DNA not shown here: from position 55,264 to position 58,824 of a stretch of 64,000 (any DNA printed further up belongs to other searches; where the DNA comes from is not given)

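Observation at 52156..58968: Atypical restriction-like module: PLD-nuclease/SF2-helicase fusion plus a 1081-aa Eco57I-like adenine methyltransferase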

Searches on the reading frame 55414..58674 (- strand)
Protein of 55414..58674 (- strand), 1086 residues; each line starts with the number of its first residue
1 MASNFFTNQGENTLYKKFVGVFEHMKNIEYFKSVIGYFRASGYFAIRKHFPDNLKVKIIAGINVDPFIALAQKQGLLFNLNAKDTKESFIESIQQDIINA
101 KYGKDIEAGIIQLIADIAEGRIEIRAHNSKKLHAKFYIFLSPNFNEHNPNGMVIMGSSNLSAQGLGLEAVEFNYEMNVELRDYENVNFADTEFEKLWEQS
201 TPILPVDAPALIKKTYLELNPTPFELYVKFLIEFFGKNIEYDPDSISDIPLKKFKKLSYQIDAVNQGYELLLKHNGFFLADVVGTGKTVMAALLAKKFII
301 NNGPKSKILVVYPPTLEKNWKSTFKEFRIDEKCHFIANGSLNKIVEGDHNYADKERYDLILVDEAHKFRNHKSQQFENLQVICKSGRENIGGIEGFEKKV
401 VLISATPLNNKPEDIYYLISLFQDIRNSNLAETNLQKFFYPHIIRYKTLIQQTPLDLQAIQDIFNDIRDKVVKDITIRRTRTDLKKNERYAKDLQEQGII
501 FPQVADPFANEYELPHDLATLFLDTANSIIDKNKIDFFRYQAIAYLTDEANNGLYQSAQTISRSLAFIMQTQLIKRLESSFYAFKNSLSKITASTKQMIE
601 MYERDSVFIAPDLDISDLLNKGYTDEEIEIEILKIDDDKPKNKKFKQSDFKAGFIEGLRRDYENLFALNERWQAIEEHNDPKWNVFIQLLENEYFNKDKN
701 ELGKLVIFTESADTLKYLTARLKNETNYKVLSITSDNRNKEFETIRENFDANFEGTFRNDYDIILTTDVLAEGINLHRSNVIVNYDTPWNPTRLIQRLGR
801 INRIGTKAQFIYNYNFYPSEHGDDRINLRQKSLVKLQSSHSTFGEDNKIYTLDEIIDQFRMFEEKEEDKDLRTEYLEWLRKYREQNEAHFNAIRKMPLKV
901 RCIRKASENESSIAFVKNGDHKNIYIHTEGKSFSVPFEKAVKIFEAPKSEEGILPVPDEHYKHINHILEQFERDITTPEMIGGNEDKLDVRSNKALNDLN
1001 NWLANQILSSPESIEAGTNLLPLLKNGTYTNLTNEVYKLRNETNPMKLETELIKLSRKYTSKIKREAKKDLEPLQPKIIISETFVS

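Call 4: search_protein_families(library=pfam, proteins=[window:55414-58674:-], max_evalue=0.01)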
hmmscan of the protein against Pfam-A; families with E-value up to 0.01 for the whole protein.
window:55414-58674:- (1086 aa): 7 families
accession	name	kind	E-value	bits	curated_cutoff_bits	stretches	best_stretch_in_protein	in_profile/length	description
PF00271.37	Helicase_C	-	4.4e-20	72.4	23.5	1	688-805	8-110/110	Helicase conserved C-terminal domain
PF00176.29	SNF2-rel_dom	-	9.6e-12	45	24.9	2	259-328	1-74/290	SNF2-related domain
PF04851.21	ResIII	-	2.6e-11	44.1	22.5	1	256-407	4-162/164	Type III restriction enzyme, res subunit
PF13091.12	PLDc_2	-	7.7e-08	32.7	27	1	115-197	62-132/132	PLD-like domain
PF00270.35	DEAD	-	1.7e-05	25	26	0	271-411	11-163/167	DEAD/DEAH box helicase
PF09848.15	SLFN-g3_helicase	-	0.00029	20.7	24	1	283-376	10-99/354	Schlafen group 3, DNA/RNA helicase domain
PF22590.2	Cas3-like_C_2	-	0.00055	20.6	27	1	709-803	9-103/106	CRISPR-associated nuclease/helicase Cas3, C-terminal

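Call 5: search_protein_families(library=padloc, proteins=[window:55414-58674:-], max_evalue=0.01)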
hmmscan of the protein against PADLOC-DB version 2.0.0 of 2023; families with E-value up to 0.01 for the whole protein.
window:55414-58674:- (1086 aa): 36 families (the best 25 are shown)
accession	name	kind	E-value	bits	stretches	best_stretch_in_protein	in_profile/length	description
PDLC00659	HmaA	-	1.5e-40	137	2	571-807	374-613/1176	SNF2 helicase / DEAD-box helicase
PDLC02621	DrmD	-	6.5e-37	125.3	2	557-833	387-653/1040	DrmD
PDLC01075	C3a139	-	1.7e-33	114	1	92-850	72-773/948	HKD+Snf2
PDLC02623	DrmD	-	1.8e-28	96.8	1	677-872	507-683/1040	DrmD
PDLC02619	DrmD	-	8.6e-28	94.9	2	685-811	395-540/872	DrmD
PDLC02500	BrxHI|BrxHII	-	3.1e-27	93.5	2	659-852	440-618/933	BrxHI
PDLC02620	DrmD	-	7.3e-26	88.4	2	690-831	470-605/1060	DrmD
PDLC02707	PbeA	-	1.1e-25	88.4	2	24-334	26-328/672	PbeA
PDLC02840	DpdE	-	1.1e-25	88.1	2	662-816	524-665/1091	DpdE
PDLC02193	PLD_Helicase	-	2.1e-22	77.2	2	672-865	662-855/905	-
PDLC02843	DpdE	-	1.7e-21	73.9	2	277-419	178-309/1091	DpdE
PDLC02504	BrxHI|BrxHII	-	4e-20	69.4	2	699-818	483-596/971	BrxHII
PDLC04556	PDC-M27C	-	4.8e-20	69.5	3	350-437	187-269/892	-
PDLC02572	DrmA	-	1.6e-19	67.4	2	571-809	398-626/1043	DrmA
PDLC02632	DrmD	-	5.7e-17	59.4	2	650-816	469-636/662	DrmD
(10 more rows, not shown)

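Call 6: search_protein_families(library=ncbifam, proteins=[window:55414-58674:-], max_evalue=0.001)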
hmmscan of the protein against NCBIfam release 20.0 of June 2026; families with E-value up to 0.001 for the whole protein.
window:55414-58674:- (1086 aa): 19 families
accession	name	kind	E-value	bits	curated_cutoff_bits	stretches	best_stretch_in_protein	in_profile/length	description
NF038317.1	DISARM_DrmD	equivalog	2e-44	152.2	610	2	470-851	314-658/1021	DISARM system SNF2-like helicase DrmD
NF042964.1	phospholipD_antiphage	equivalog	1.9e-37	129.1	1100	2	353-858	356-840/895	phospholipase D-like domain-containing anti-phage protein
NF041062.1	DpdE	equivalog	7.8e-32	110.2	500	2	667-821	514-658/1048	protein DpdE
NF038318.1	DISARM_DrmD_b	equivalog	3.6e-27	94.9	950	2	695-811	403-537/868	DISARM system SNF2-like helicase DrmD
NF003426.0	PRK04914.1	equivalog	3.3e-14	52.1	576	2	679-905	478-687/959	RNA polymerase-associated protein RapA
NF010337.0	PRK13766.1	equivalog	4.4e-11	41.6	610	1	671-803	339-467/781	Hef nuclease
NF041790.1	anti-phage_ZorD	equivalog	2.1e-08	32.6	1500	1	679-812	903-1033/1035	type I Zorya anti-phage system protein ZorD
TIGR04095.1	dnd_restrict_1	equivalog_domain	4.3e-07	29.3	600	0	713-825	299-406/451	DNA phosphorothioation system restriction enzyme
TIGR02621.3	cas3_GSU0051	exception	1.1e-06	27.8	400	1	704-808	273-377/854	type I-G CRISPR-associated helicase/endonuclease Cas3g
NF008394.0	PRK11192.1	equivalog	4.3e-06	25.8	507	1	699-809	244-346/441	ATP-dependent RNA helicase SrmB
TIGR01587.1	cas3_core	equivalog_domain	1e-05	24.8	102.45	1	734-815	260-328/358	CRISPR-associated helicase Cas3'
NF003419.0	PRK04837.1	equivalog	1.1e-05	24.4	588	1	682-809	243-355/424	ATP-dependent RNA helicase RhlB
NF008642.0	PRK11634.1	equivalog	2.1e-05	23.1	989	1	760-807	295-342/628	DEAD/DEAH family ATP-dependent RNA helicase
NF053631.1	RNA_helic_CshA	equivalog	2.7e-05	23.2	646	1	758-809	285-336/434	degradosome RNA helicase CshA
NF002340.1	PRK01297.1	equivalog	6.1e-05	22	564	1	699-809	246-348/372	ATP-dependent RNA helicase RhlB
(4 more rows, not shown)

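Call 13: find_homologous_proteins(query=window:55414-58674:-, max_evalue=1e-20)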
Query window:55414-58674:- (1086 aa): 5537 proteins with E <= 1e-20 among 8000 candidates; the best 120 are listed.
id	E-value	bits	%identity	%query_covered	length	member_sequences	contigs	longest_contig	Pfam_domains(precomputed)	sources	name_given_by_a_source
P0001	0.0e+0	2392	98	100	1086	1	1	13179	PF00270.36,PF00176.30,PF13091.13,PF00271.38,PF04851.22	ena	-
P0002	0.0e+0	2391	98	100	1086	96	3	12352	PF00176.30,PF13091.13,PF00271.38,PF04851.22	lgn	-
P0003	0.0e+0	2390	98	100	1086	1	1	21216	PF00176.30,PF13091.13,PF00271.38,PF04851.22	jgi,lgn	-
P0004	0.0e+0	2383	97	100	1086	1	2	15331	PF00176.30,PF13091.13,PF00271.38,PF04851.22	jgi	jgi:superfamily II DNA/RNA helicase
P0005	0.0e+0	2346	96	100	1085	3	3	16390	PF00176.30,PF13091.13,PF00271.38,PF04851.22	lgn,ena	-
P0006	0.0e+0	2342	95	100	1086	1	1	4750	PF00270.36,PF00176.30,PF13091.13,PF00271.38,PF04851.22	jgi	-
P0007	0.0e+0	2338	95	100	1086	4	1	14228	PF00270.36,PF00176.30,PF13091.13,PF00271.38,PF04851.22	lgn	-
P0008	0.0e+0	2322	94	100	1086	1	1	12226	PF00176.30,PF13091.13,PF00271.38,PF04851.22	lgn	-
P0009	0.0e+0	2316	94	100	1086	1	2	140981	PF00270.36,PF00176.30,PF13091.13,PF00271.38,PF04851.22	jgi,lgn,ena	jgi:superfamily II DNA or RNA helicase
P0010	0.0e+0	2312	94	100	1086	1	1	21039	PF00270.36,PF00176.30,PF13091.13,PF00271.38,PF04851.22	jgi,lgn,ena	-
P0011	0.0e+0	2310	94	100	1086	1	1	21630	PF00176.30,PF13091.13,PF00271.38,PF04851.22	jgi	-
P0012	0.0e+0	2309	94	100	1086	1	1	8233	PF00176.30,PF13091.13,PF00271.38,PF04851.22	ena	-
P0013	0.0e+0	2309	94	100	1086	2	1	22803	PF00270.36,PF00176.30,PF13091.13,PF00271.38,PF04851.22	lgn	-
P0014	0.0e+0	2304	94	100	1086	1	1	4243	PF00176.30,PF13091.13,PF00271.38,PF04851.22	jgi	-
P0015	0.0e+0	2301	94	100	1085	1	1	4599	PF00176.30,PF13091.13,PF00271.38,PF04851.22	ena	-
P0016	0.0e+0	2301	94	100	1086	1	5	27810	PF00176.30,PF13091.13,PF00271.38,PF04851.22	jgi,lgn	-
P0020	0.0e+0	2297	94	100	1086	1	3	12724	PF00176.30,PF13091.13,PF00271.38,PF04851.22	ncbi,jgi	jgi:superfamily II DNA/RNA helicase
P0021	0.0e+0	2297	93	100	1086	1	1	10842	PF00176.30,PF13091.13,PF00271.38,PF04851.22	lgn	-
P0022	0.0e+0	2297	94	100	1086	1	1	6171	PF00176.30,PF13091.13,PF00271.38,PF04851.22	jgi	-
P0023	0.0e+0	2296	93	100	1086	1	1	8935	PF00176.30,PF13091.13,PF00271.38,PF04851.22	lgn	-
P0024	0.0e+0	2296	93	100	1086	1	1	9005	PF00270.36,PF00176.30,PF13091.13,PF00271.38,PF04851.22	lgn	-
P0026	0.0e+0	2291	93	100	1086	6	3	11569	PF00176.30,PF13091.13,PF00271.38,PF04851.22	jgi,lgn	jgi:superfamily II DNA/RNA helicase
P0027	0.0e+0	2289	93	100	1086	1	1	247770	PF00270.36,PF00176.30,PF13091.13,PF00271.38,PF04851.22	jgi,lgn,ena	-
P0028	0.0e+0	2285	93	100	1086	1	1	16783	PF00270.36,PF00176.30,PF13091.13,PF00271.38,PF04851.22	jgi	jgi:superfamily II DNA/RNA helicase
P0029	0.0e+0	2284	93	100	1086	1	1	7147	PF00270.36,PF00176.30,PF13091.13,PF00271.38,PF04851.22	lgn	-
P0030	0.0e+0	2282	93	100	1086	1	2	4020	PF00270.36,PF00176.30,PF13091.13,PF00271.38,PF04851.22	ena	-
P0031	0.0e+0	2280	93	100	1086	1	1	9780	PF00270.36,PF00176.30,PF13091.13,PF00271.38,PF04851.22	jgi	jgi:superfamily II DNA/RNA helicase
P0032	0.0e+0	2279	93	100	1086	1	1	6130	PF00270.36,PF00176.30,PF13091.13,PF00271.38,PF04851.22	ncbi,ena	-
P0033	0.0e+0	2278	93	100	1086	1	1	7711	PF00176.30,PF13091.13,PF00271.38,PF04851.22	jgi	jgi:superfamily II DNA/RNA helicase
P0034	0.0e+0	2278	93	100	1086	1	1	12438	PF00270.36,PF00176.30,PF13091.13,PF00271.38,PF04851.22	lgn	-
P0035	0.0e+0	2276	92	100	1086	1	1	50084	PF00176.30,PF13091.13,PF00271.38,PF04851.22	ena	-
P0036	0.0e+0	2276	93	100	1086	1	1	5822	PF00270.36,PF00176.30,PF13091.13,PF00271.38,PF04851.22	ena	-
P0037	0.0e+0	2273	93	100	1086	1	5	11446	PF00270.36,PF00176.30,PF13091.13,PF00271.38,PF04851.22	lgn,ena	-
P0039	0.0e+0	2268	92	100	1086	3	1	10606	PF00270.36,PF00176.30,PF13091.13,PF00271.38,PF04851.22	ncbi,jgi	jgi:superfamily II DNA/RNA helicase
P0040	0.0e+0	2258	92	100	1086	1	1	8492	PF00270.36,PF00176.30,PF13091.13,PF00271.38,PF04851.22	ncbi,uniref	ncbi:helicase-related protein [Flavobacterium sp.]|uniref:helicase-related protein n=1 Tax=Flavobact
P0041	0.0e+0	2257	91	100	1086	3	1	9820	PF00176.30,PF13091.13,PF00271.38,PF04851.22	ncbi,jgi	jgi:superfamily II DNA/RNA helicase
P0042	0.0e+0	2257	92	100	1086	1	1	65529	PF00176.30,PF13091.13,PF00271.38,PF04851.22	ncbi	-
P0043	0.0e+0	2257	91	100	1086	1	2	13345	PF00270.36,PF00176.30,PF13091.13,PF00271.38,PF04851.22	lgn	-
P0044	0.0e+0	2250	92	100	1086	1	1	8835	PF00176.30,PF13091.13,PF00271.38,PF04851.22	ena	-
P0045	0.0e+0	2240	91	100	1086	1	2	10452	PF00176.30,PF13091.13,PF00271.38,PF04851.22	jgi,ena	-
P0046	0.0e+0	2236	91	100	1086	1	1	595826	PF00270.36,PF00176.30,PF13091.13,PF00271.38,PF04851.22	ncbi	-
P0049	0.0e+0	2234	91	100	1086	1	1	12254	PF00176.30,PF13091.13,PF00271.38,PF04851.22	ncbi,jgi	jgi:superfamily II DNA/RNA helicase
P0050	0.0e+0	2234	91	100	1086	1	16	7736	PF00270.36,PF00176.30,PF13091.13,PF00271.38,PF04851.22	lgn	-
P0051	0.0e+0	2230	89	100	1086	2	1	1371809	PF00176.30,PF13091.13,PF00271.38,PF04851.22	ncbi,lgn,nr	ncbi:MAG: DEAD/DEAH box helicase family protein [Cyclobacteriaceae bacterium]|nr:DEAD/DEAH box helic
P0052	0.0e+0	2229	90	100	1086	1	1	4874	PF00270.36,PF00176.30,PF13091.13,PF00271.38,PF04851.22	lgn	-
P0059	0.0e+0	2161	88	100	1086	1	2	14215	PF00176.30,PF13091.13,PF00271.38,PF04851.22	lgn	-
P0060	0.0e+0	2159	87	100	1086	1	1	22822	PF00270.36,PF00176.30,PF13091.13,PF00271.38,PF04851.22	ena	-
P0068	0.0e+0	2138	86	100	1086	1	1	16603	PF00176.30,PF13091.13,PF00271.38,PF04851.22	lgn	-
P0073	0.0e+0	2122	86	100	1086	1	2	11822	PF00270.36,PF00176.30,PF13091.13,PF00271.38,PF04851.22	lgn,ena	-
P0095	0.0e+0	2115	86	100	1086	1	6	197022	PF00270.36,PF00176.30,PF13091.13,PF00271.38,PF04851.22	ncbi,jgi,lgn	jgi:superfamily II DNA/RNA helicase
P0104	0.0e+0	2112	86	100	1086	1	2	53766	PF00176.30,PF13091.13,PF00271.38,PF04851.22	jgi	jgi:superfamily II DNA/RNA helicase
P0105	0.0e+0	2112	86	100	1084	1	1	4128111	PF00270.36,PF00176.30,PF13091.13,PF00271.38,PF04851.22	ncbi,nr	ncbi:MAG: DEAD/DEAH box helicase family protein [Saprospiraceae bacterium]|nr:DEAD/DEAH box helicase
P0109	0.0e+0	2111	85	100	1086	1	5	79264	PF00270.36,PF00176.30,PF13091.13,PF00271.38,PF04851.22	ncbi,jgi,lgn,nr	ncbi:MAG: DEAD/DEAH box helicase family protein [Bacteroidetes bacterium]|nr:DEAD/DEAH box helicase 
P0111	0.0e+0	2108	85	100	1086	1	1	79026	PF00270.36,PF00176.30,PF13091.13,PF00271.38,PF04851.22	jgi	-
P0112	0.0e+0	2108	86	100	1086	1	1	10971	PF00176.30,PF13091.13,PF00271.38,PF04851.22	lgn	-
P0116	0.0e+0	2105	85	100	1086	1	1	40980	PF00270.36,PF00176.30,PF13091.13,PF00271.38,PF04851.22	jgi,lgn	-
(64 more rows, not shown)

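Call 14: find_related_loci(query=window:55414-58674:-, collection=genome_contigs, flank=10000)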
Query window:55414-58674:- (1086 aa) in genome_contigs; peptide patterns used: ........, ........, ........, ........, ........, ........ (x = any residue, [..] = any of these).
110 stretches matched a pattern; 43 encode a relative of the query (tblastn E <= 1e-3); 39 distinct loci.
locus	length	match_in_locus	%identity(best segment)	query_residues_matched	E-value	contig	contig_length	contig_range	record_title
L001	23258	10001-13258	94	1-1086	0e+0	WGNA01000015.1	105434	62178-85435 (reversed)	MAG: Bacteroidetes bacterium isolate RI_134 c_000000079136, whole genome shotgun sequence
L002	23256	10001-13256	95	1-1085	0e+0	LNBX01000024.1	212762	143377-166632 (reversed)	MAG: Bacteroidetes bacterium OLB10 UZ10_BCD003CONTIG000024, whole genome shotgun sequence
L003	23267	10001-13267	88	1-1086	0e+0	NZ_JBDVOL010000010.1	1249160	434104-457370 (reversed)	MAG: Reichenbachiella sp. isolate LC.101.F.A3_199_15 LC_101_F_A3_199_15_000000000010, whole genome shotgun sequence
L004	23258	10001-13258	98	1-1086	0e+0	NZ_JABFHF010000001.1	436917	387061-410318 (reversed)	Aquiflexum lacus strain CUG 91378 NODE_1_length_436917_cov_95.0882_ID_1993, whole genome shotgun sequence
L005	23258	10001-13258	95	1-1086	0e+0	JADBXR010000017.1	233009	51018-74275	MAG: Chitinophagaceae bacterium isolate M55BS1SP2A09MG M55BS1_17, whole genome shotgun sequence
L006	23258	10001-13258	87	1-1085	0e+0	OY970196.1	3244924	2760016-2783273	MAG: uncultured Chitinophagaceae bacterium isolate MFD09671.bin.c.4 genome assembly, chromosome: 1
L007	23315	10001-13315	85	1-1086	0e+0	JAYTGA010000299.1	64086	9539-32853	MAG: Segetibacter sp. isolate GFS_2231 GFS_2231_298, whole genome shotgun sequence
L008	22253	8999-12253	85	1-1085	0e+0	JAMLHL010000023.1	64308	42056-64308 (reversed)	MAG: Chitinophagaceae bacterium isolate ACE_NR_BACT9 ACE_NR_BACT9_23, whole genome shotgun sequence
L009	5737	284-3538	85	1-1085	0e+0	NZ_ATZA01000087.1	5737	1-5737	Olivibacter sitiensis DSM 17696 A37SDRAFT_scaffold_84.85_C, whole genome shotgun sequence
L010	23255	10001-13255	86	1-1086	0e+0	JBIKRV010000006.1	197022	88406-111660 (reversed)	MAG: Chitinophagaceae bacterium isolate ME2015-06-19_3300044640_group6_bin125 Rohwer_bin563_scaffold_14_c1, whole genome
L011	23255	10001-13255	88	1-1086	0e+0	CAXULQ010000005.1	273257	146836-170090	MAG TPA_asm: uncultured Sphingobacteriaceae bacterium isolate public_SRR11456913_metawrap_bin.3 genome assembly, contig:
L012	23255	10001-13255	85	1-1085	0e+0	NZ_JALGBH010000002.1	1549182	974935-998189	Pedobacter montanisoli strain CYS-01 contig2, whole genome shotgun sequence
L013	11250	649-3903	85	1-1086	0e+0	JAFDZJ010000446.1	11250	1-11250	MAG: Bacteroidetes bacterium isolate SZAS-81 CK_MAG-54__446__length-11250, whole genome shotgun sequence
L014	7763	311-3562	85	1-1085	0e+0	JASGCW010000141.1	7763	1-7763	MAG: Limnohabitans sp. isolate MAG20 NODE_4916_length_7763_cov_49.338220, whole genome shotgun sequence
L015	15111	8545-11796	84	1-1085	0e+0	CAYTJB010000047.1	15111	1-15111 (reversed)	MAG TPA_asm: uncultured Bacteroides sp. isolate binchicken_co113_57 genome assembly, contig: NODE_4563_length_15111_cov_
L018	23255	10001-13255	83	1-1085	0e+0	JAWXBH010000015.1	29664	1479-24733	MAG: bacterium isolate MP6IB1.110 k99_78405, whole genome shotgun sequence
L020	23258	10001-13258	85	1-1086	0e+0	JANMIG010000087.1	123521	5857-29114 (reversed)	MAG: Chitinophagales bacterium isolate OTE_70_metabat_119 OTE_70_k141_2003253, whole genome shotgun sequence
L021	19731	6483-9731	81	1-1084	0e+0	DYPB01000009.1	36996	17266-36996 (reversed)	MAG TPA_asm: Flavobacterium psychrophilum isolate SulCav_GS09_5_31_126 SulCav_GS09_5_1534_length_36996_cov_65_933678, wh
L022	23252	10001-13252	81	1-1085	0e+0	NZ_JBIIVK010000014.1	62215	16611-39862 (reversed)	MAG: Flavobacterium sp. isolate ME2004-10-12_3300042433_group2_bin32 Rohwer_bin842_scaffold_79_c1, whole genome shotgun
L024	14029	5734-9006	87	1-1086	0e+0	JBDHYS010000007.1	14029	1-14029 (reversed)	MAG: Paludibacteraceae bacterium isolate AS-MESO-OLR.24 NODE_14530_length_14029_cov_5.217317, whole genome shotgun seque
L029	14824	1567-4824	83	1-1086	0e+0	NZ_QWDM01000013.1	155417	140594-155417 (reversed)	Flavobacterium cupreum strain CCM 8825 NODE_13_length_155417_cov_16.978247, whole genome shotgun sequence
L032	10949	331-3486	43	1-1031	0e+0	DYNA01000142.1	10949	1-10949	MAG TPA_asm: Paludibacter propionicigenes isolate SulCav_FS08_3_2_32_58 SulCav_FS08_3_2992_length_10949_cov_36_867266, w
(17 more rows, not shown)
